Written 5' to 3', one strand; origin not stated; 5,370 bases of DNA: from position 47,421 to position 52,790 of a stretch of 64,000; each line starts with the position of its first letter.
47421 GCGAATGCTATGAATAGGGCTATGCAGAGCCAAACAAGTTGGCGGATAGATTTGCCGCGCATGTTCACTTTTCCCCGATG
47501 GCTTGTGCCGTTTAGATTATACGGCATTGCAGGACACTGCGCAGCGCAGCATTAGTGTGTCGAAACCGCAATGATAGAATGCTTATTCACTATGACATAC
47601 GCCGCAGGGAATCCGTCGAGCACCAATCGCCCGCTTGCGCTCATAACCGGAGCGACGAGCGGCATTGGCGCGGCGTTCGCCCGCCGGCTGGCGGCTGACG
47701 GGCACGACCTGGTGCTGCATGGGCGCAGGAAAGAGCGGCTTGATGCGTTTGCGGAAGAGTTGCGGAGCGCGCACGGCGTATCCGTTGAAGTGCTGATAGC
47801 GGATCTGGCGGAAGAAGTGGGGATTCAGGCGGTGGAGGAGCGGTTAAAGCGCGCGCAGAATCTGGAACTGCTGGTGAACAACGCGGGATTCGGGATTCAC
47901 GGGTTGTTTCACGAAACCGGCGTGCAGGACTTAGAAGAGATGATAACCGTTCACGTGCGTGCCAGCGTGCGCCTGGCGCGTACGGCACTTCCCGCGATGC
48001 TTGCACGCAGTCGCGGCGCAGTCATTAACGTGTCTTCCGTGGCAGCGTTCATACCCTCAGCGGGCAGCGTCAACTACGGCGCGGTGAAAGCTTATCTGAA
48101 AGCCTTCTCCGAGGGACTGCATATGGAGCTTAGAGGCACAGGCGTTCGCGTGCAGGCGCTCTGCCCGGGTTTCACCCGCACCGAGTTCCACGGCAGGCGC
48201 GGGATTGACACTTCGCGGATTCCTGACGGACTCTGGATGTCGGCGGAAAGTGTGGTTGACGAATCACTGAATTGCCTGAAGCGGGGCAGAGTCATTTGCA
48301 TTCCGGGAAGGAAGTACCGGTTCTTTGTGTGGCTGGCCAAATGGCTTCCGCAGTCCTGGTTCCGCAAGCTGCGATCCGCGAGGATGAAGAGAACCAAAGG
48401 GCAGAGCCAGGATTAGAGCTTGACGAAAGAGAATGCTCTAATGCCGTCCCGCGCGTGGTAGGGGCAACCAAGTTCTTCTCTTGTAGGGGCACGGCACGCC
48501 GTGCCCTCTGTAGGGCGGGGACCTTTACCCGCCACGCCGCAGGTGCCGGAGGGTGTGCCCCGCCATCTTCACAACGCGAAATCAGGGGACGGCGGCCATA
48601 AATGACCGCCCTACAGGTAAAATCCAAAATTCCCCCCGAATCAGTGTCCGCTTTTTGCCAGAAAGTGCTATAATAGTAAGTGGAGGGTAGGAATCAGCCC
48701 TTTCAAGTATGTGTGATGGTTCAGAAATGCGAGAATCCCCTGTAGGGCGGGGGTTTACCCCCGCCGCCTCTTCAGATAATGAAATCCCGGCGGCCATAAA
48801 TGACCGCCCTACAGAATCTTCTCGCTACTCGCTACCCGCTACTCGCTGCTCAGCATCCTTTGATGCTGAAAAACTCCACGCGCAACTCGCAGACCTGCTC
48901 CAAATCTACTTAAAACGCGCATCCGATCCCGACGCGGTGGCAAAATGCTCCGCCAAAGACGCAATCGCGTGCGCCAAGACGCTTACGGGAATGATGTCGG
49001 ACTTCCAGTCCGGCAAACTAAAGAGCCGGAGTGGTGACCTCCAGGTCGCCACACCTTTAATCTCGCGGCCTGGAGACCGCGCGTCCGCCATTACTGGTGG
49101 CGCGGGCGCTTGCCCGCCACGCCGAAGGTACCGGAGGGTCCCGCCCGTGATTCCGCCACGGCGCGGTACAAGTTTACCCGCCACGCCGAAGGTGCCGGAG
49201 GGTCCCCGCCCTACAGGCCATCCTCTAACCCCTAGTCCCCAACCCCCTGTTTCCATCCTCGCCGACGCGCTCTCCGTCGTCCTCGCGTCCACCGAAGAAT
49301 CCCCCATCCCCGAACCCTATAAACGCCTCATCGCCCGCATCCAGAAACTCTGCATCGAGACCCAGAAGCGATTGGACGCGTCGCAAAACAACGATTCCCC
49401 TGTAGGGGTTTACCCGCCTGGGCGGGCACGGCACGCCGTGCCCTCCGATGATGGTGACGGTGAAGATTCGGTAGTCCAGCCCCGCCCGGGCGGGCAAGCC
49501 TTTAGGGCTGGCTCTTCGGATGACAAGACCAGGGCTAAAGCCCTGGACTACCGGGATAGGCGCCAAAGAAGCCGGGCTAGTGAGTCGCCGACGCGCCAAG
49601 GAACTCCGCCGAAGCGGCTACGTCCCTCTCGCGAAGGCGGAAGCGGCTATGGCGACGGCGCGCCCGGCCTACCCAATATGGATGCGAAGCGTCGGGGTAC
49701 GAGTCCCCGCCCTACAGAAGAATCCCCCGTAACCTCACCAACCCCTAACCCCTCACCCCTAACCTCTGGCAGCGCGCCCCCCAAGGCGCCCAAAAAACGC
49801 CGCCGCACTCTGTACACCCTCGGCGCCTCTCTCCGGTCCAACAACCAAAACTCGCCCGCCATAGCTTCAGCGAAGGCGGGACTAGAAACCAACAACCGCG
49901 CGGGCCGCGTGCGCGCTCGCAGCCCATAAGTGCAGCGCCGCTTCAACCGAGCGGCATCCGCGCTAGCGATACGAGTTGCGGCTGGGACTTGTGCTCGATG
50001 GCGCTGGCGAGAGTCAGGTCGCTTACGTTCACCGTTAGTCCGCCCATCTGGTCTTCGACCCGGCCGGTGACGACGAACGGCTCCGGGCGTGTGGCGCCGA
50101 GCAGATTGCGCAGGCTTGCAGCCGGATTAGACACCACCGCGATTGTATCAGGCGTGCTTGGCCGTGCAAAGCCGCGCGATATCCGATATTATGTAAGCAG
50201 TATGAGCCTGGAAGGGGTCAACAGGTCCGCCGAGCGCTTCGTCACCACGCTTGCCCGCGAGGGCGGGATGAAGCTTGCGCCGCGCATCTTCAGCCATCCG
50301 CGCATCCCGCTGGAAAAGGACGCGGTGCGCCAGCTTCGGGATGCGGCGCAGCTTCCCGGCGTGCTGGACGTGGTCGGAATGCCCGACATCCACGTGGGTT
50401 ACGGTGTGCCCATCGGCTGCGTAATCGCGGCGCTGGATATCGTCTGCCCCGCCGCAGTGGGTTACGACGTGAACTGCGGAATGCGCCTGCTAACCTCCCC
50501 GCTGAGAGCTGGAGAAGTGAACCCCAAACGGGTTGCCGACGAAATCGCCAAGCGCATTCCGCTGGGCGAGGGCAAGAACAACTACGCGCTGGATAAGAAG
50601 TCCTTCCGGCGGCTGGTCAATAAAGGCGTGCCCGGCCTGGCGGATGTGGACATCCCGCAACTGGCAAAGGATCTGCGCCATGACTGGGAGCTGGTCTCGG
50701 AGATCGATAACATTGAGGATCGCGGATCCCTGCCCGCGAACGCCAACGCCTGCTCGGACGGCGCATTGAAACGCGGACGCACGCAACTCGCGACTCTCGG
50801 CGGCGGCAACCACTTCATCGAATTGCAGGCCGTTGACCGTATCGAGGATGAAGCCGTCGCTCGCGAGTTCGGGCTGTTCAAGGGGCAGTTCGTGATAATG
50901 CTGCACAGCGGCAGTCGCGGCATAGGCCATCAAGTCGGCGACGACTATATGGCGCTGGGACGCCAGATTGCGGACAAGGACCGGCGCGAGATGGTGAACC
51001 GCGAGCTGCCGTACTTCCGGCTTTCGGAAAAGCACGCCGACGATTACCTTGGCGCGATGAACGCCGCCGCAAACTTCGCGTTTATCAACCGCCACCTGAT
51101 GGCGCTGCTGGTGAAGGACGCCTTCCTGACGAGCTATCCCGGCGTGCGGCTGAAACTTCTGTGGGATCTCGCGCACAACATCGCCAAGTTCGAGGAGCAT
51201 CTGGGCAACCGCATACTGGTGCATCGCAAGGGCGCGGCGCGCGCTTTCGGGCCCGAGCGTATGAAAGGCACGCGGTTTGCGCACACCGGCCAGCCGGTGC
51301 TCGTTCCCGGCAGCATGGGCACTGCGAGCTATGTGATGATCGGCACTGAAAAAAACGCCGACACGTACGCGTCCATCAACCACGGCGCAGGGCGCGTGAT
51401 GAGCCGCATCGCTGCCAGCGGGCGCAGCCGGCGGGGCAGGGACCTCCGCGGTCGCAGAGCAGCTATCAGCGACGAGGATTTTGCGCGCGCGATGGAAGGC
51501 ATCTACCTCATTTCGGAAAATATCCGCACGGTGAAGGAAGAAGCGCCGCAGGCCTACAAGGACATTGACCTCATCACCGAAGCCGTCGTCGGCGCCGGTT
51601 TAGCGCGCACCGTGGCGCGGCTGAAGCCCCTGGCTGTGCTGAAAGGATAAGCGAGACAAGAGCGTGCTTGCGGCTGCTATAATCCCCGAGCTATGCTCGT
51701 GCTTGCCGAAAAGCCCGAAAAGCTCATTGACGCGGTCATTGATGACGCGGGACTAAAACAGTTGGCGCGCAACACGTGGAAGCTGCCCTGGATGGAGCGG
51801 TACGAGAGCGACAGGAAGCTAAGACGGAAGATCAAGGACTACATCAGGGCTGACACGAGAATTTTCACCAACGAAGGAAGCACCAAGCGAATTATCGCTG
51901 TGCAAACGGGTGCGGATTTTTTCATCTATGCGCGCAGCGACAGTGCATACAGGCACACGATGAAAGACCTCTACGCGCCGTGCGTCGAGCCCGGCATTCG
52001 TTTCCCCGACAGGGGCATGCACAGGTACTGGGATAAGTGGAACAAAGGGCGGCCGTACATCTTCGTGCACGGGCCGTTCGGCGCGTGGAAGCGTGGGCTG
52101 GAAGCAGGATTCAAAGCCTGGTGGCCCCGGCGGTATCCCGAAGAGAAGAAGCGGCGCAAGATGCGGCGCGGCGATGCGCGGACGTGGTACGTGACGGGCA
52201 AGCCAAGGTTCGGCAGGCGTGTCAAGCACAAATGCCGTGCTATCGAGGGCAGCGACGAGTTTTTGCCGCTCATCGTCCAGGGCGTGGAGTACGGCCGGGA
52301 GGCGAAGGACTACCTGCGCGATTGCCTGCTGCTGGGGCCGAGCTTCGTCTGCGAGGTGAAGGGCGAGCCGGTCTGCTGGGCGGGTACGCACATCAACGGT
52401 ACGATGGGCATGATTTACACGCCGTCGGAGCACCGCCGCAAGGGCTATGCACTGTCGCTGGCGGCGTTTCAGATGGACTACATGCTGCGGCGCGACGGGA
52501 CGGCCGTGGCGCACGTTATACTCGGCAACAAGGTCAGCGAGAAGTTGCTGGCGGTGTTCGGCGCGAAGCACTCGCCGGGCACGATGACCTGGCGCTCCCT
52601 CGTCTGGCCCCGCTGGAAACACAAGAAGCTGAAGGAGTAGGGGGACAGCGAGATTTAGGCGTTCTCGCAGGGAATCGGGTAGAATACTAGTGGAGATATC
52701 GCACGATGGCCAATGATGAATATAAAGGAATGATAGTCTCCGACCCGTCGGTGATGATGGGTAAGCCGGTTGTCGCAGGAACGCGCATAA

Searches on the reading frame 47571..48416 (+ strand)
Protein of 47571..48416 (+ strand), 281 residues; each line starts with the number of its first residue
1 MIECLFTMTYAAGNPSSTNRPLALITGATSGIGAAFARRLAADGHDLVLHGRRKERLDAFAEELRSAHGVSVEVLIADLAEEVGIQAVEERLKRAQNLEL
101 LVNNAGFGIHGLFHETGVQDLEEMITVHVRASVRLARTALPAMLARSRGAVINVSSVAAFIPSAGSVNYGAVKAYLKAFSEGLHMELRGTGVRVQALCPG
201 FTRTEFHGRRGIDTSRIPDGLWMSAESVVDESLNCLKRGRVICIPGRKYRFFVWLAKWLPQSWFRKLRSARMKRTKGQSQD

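Call 72: search_protein_families(library=padloc, proteins=[window:47571-48416:+], max_evalue=0.001)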
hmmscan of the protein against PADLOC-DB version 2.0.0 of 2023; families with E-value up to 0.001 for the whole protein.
window:47571-48416:+ (281 aa): 0 families

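Call 73: search_protein_families(library=pfam, proteins=[window:47571-48416:+], max_evalue=0.0001)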
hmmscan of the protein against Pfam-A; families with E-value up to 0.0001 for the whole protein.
window:47571-48416:+ (281 aa): 3 families
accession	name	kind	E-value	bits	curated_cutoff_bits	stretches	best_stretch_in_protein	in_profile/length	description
PF00106.31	adh_short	-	2.1e-46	158.3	26.6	1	23-208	3-188/195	short chain dehydrogenase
PF13561.12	adh_short_C2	-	6.4e-30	104.9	27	1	27-206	1-180/236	Enoyl-(Acyl carrier protein) reductase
PF08659.16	KR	-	4.9e-18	66.1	22.6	1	24-184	4-164/180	KR domain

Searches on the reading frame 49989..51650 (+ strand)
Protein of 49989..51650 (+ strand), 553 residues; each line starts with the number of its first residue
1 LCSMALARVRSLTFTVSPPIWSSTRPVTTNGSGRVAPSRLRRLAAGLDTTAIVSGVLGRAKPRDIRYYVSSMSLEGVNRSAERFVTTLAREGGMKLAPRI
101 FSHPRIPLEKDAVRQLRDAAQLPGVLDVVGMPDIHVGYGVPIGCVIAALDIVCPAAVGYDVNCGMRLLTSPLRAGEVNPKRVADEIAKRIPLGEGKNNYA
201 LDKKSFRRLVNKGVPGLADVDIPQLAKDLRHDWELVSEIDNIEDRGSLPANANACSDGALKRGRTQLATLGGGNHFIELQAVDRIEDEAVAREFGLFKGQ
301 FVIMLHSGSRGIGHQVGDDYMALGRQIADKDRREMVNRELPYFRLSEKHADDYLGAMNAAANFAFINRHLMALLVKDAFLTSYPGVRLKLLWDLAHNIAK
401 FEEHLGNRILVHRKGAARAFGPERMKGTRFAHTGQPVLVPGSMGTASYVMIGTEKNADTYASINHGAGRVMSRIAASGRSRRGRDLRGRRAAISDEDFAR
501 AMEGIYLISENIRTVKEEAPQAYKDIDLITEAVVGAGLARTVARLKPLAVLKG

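Call 65: search_protein_families(library=pfam, proteins=[window:49989-51650:+], max_evalue=0.00001)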
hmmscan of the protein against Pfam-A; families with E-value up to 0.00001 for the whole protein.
window:49989-51650:+ (553 aa): 1 family
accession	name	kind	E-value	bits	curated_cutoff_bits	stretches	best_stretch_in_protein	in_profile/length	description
PF01139.22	RtcB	-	5.3e-126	421.7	27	1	115-553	1-426/426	tRNA-splicing ligase RtcB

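Call 72: search_protein_families(library=padloc, proteins=[window:49989-51650:+], max_evalue=0.001)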
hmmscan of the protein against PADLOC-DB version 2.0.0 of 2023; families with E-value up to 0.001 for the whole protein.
window:49989-51650:+ (553 aa): 0 families

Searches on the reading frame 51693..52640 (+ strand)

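Call 72: search_protein_families(library=padloc, proteins=[window:51693-52640:+], max_evalue=0.001)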
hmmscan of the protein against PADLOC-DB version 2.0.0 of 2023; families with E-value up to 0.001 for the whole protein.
window:51693-52640:+ (315 aa): 0 families

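Call 73: search_protein_families(library=pfam, proteins=[window:51693-52640:+], max_evalue=0.0001)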
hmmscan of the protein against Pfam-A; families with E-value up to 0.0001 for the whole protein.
window:51693-52640:+ (315 aa): 2 families
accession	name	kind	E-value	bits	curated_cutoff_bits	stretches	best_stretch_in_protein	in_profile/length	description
PF08445.16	FR47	-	9.5e-07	29.2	22.1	1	225-290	11-76/86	FR47-like protein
PF08444.16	Gly_acyl_tr_C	-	1e-05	26.1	27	1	223-300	7-82/89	Aralkyl acyl-CoA:amino acid N-acyltransferase, C-terminal region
